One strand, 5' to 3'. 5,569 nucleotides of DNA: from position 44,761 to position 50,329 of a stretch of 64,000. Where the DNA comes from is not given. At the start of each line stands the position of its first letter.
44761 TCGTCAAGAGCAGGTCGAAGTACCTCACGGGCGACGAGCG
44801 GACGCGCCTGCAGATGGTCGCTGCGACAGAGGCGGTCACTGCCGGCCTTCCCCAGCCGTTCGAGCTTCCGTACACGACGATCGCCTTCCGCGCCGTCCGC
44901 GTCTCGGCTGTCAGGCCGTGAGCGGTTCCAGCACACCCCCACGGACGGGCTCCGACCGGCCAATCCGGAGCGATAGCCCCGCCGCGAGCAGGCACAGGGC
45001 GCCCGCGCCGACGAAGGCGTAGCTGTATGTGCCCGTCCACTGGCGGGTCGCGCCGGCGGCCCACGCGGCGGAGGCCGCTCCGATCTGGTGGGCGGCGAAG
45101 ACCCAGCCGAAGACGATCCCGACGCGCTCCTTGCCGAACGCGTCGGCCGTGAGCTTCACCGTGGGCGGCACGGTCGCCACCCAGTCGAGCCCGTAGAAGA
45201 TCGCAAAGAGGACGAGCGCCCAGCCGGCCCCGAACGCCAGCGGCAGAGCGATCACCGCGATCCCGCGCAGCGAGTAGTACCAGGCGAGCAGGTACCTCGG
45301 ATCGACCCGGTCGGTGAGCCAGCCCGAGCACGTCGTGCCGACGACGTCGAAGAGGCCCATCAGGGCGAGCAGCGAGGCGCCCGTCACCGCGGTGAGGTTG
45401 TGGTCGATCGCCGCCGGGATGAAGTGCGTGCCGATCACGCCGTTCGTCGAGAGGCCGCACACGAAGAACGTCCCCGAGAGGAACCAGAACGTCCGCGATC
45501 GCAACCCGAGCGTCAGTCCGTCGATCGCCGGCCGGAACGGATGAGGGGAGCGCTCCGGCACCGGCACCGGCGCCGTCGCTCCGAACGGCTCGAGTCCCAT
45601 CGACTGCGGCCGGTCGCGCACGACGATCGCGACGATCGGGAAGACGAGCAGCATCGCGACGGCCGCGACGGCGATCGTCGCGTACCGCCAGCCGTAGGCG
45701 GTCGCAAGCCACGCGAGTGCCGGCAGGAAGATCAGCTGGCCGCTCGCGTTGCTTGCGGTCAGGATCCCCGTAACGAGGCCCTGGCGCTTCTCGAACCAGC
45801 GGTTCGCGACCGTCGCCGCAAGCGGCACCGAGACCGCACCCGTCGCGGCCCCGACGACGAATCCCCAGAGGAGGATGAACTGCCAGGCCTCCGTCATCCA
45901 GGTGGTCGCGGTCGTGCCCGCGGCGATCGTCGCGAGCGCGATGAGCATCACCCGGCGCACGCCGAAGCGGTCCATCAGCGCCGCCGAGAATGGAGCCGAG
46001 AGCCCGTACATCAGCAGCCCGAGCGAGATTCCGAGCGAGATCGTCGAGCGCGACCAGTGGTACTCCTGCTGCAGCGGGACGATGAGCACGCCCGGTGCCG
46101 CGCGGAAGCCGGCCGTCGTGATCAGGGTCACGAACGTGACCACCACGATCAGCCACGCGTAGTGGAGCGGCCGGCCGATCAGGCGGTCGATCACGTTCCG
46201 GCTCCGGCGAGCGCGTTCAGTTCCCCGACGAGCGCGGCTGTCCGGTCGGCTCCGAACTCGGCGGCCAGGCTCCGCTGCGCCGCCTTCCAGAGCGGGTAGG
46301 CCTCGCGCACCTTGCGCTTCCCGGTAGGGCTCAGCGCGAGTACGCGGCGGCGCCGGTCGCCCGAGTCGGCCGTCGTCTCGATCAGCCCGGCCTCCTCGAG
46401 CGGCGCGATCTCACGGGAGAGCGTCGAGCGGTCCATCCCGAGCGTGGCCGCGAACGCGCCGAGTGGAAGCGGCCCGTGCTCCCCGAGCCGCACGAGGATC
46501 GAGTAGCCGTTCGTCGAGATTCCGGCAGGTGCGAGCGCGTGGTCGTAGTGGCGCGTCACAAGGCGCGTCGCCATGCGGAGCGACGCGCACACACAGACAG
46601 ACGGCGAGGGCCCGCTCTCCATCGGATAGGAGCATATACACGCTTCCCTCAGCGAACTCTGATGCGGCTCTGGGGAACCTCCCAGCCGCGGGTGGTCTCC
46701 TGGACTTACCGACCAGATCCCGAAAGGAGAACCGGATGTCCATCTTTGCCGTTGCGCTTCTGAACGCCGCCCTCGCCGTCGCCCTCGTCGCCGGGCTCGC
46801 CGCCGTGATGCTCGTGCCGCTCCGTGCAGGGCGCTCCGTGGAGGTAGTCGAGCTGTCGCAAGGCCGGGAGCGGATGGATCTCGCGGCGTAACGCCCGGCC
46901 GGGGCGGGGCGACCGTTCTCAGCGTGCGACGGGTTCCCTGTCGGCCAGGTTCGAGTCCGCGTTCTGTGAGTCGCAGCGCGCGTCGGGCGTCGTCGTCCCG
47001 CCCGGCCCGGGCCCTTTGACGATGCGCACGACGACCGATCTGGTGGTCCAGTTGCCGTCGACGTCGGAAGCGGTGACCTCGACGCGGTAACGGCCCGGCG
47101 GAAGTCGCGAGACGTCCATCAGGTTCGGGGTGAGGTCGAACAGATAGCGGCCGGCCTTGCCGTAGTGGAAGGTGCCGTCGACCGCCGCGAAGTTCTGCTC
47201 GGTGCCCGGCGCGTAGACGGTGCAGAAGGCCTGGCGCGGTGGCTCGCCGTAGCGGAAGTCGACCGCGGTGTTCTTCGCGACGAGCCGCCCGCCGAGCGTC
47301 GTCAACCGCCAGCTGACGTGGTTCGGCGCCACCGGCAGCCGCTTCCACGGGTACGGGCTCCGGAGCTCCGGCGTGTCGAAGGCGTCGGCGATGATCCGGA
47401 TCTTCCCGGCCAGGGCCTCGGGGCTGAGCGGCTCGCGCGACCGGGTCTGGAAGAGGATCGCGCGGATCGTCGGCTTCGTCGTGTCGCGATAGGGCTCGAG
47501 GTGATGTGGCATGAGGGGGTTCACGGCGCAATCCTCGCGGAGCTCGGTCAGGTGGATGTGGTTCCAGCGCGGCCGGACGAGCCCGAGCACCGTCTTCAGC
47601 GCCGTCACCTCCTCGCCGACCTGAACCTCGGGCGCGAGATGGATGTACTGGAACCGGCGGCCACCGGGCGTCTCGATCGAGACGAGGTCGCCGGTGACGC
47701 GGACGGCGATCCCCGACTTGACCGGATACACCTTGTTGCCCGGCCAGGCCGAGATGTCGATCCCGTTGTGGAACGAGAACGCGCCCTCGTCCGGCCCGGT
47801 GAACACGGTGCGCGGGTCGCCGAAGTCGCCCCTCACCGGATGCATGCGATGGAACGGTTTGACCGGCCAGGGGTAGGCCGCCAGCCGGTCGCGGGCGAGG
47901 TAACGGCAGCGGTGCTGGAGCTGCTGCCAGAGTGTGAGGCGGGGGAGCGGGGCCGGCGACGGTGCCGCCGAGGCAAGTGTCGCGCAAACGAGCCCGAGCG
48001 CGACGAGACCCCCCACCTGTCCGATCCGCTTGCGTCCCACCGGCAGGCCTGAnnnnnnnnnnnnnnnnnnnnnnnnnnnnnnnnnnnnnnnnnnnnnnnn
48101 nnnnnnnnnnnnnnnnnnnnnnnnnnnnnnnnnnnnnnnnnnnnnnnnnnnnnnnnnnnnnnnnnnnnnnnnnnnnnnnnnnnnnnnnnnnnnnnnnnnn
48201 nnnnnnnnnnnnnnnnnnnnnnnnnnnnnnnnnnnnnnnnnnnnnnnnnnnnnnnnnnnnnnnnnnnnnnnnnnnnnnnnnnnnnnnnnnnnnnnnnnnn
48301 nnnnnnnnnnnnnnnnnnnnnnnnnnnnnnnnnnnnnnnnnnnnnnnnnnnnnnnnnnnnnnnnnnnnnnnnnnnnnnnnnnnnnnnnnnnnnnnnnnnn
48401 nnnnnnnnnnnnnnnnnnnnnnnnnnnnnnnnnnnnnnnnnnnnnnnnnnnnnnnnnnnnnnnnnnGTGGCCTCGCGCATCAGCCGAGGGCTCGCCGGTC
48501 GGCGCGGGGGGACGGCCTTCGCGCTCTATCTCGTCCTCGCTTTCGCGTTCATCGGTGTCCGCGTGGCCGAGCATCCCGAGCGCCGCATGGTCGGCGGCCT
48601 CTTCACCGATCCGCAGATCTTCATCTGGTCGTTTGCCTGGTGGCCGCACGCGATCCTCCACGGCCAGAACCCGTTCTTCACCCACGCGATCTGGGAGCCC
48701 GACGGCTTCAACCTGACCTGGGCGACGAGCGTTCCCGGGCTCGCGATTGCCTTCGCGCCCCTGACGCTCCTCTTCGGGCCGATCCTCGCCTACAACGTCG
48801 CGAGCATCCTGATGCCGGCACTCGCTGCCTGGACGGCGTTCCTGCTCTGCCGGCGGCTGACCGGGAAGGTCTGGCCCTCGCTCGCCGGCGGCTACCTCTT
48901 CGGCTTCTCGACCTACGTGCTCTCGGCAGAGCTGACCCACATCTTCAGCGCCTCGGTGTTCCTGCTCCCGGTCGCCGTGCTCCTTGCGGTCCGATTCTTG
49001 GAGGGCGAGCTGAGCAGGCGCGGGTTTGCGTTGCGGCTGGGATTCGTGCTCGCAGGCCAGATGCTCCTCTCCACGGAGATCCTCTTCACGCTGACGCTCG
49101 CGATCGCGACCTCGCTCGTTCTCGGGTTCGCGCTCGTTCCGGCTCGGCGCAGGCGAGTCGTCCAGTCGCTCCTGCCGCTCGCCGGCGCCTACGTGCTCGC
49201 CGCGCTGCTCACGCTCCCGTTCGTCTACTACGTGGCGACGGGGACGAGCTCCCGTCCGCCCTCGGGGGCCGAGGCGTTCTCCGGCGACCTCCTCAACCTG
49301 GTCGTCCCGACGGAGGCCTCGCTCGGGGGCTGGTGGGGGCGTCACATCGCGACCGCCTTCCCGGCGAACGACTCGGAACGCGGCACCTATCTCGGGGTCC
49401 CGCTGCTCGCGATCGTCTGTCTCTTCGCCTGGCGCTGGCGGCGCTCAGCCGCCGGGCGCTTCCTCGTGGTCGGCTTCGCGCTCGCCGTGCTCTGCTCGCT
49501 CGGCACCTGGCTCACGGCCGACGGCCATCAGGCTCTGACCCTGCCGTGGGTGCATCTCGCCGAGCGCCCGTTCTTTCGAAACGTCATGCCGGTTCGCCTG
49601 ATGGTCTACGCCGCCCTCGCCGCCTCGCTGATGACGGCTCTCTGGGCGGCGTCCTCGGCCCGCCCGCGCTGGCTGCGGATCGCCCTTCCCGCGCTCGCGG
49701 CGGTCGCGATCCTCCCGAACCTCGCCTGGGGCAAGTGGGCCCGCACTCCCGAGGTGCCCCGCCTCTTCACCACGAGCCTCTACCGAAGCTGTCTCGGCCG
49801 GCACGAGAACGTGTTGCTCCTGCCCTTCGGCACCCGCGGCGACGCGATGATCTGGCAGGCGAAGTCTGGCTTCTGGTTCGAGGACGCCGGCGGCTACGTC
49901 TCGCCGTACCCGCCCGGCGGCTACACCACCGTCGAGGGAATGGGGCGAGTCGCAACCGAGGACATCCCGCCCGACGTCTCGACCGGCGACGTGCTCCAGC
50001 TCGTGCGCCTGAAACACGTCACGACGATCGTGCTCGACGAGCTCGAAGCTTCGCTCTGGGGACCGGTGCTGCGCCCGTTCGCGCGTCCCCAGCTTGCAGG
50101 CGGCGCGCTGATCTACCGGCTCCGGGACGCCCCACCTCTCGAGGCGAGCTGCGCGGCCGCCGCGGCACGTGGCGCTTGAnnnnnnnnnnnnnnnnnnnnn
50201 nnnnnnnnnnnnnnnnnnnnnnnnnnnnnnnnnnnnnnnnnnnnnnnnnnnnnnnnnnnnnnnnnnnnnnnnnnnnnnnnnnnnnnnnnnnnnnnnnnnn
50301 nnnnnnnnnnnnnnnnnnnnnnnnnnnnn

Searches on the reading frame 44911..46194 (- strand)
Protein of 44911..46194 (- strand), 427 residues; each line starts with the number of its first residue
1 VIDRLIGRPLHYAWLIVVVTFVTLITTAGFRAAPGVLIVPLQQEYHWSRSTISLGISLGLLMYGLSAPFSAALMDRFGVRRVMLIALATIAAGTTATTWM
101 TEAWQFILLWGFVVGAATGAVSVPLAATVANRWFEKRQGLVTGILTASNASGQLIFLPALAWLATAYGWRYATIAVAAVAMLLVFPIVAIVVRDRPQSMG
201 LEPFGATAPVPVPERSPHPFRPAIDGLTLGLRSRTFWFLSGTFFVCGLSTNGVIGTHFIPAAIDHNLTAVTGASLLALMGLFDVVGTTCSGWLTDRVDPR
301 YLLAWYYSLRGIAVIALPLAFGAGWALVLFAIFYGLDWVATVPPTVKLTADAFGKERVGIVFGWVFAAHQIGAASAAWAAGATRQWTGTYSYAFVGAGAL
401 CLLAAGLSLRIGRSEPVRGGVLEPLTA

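Call 18: search_protein_families(library=pfam, proteins=[window:44911-46194:-], max_evalue=0.01)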
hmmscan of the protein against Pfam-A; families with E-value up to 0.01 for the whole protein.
window:44911-46194:- (427 aa): 1 family
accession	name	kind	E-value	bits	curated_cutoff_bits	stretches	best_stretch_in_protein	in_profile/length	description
PF07690.21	MFS_1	-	2.8e-45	155.2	33.4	2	21-376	3-346/347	Major Facilitator Superfamily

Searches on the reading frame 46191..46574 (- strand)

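Call 18: search_protein_families(library=pfam, proteins=[window:46191-46574:-], max_evalue=0.01)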
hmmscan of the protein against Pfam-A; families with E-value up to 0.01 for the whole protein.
window:46191-46574:- (127 aa): 13 families
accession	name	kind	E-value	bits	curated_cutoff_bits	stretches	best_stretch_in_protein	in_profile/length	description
PF01047.28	MarR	-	3e-11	43.5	24.6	1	22-75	4-57/59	MarR family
PF12802.13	MarR_2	-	2.3e-10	40.9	27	1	18-76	2-61/61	MarR family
PF12840.13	HTH_20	-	8.5e-07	29.3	27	1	25-67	8-50/51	Helix-turn-helix domain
PF13463.12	HTH_27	-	0.0001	22.9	22.2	1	26-85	8-68/68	Winged helix DNA-binding domain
PF13545.12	HTH_Crp_2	-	0.00012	22.4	27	1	37-68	24-55/70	Crp-like helix-turn-helix domain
PF09339.16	HTH_IclR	-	0.00026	21.1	22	1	23-67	5-50/52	IclR helix-turn-helix domain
PF25212.1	HVO_A0114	-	0.00043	20.4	27.6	1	22-72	23-73/84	HVO_A0114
PF25213.1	HVO_A0261_N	-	0.0008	19.7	35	1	26-69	16-58/86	HVO_A0261 N-terminal domain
PF20432.4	Xre-like-HTH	-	0.0016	19.2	25.8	1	18-55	9-46/63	Antitoxin Xre-like helix-turn-helix domain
PF08279.18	HTH_11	-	0.0018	18.6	25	1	26-69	5-50/55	HTH domain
PF00392.27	GntR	-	0.0087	16.1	27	0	30-68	18-57/64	Bacterial regulatory proteins, gntR family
PF01022.26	HTH_5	-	0.0096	16.2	22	0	42-66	22-46/47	Bacterial regulatory protein, arsR family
PF03551.20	PadR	-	0.0099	16.3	27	0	49-90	31-74/75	Transcriptional regulator PadR-like family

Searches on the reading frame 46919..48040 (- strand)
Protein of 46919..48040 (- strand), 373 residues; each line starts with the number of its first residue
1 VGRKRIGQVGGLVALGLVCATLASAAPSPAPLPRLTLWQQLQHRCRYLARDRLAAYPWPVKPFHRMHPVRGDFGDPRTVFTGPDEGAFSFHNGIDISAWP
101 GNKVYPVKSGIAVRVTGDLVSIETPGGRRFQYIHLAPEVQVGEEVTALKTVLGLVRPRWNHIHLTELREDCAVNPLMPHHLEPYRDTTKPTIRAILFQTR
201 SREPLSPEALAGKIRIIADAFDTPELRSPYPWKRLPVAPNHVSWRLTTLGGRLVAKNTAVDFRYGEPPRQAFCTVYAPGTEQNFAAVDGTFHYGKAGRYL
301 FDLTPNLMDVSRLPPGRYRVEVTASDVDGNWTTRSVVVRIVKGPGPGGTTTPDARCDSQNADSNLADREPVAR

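Call 18: search_protein_families(library=pfam, proteins=[window:46919-48040:-], max_evalue=0.01)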
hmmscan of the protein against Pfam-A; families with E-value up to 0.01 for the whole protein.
window:46919-48040:- (373 aa): 2 families
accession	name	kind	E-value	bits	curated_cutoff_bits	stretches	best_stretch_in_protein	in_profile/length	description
PF01551.29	Peptidase_M23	-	9.6e-05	22.9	28.7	1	90-149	2-67/96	Peptidase family M23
PF07495.19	Y_Y_Y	-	0.0011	19.3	26.6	1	310-335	32-57/65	Y_Y_Y domain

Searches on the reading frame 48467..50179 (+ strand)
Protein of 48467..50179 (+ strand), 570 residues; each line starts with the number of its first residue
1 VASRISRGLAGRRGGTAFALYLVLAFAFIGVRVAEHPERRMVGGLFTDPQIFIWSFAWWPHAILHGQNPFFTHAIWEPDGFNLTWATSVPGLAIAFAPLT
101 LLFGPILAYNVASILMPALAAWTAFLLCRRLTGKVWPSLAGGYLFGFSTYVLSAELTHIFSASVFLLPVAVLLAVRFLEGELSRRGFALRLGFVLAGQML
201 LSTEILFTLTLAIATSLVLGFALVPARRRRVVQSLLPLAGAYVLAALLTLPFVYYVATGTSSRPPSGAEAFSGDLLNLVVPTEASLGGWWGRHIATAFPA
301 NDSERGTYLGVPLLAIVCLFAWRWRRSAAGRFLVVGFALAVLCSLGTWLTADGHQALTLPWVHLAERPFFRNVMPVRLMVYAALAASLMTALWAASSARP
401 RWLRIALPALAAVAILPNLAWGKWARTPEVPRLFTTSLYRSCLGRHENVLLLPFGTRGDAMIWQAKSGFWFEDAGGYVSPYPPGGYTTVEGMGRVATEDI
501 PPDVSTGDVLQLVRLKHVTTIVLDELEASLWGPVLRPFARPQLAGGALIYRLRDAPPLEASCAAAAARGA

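Call 18: search_protein_families(library=pfam, proteins=[window:48467-50179:+], max_evalue=0.01)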
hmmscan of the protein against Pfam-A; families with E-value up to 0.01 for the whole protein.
window:48467-50179:+ (570 aa): 1 family
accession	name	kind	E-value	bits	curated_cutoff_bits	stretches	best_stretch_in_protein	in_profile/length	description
PF02516.20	STT3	-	0.0043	17.1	24.5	1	63-142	49-130/405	Oligosaccharyl transferase STT3, N-terminal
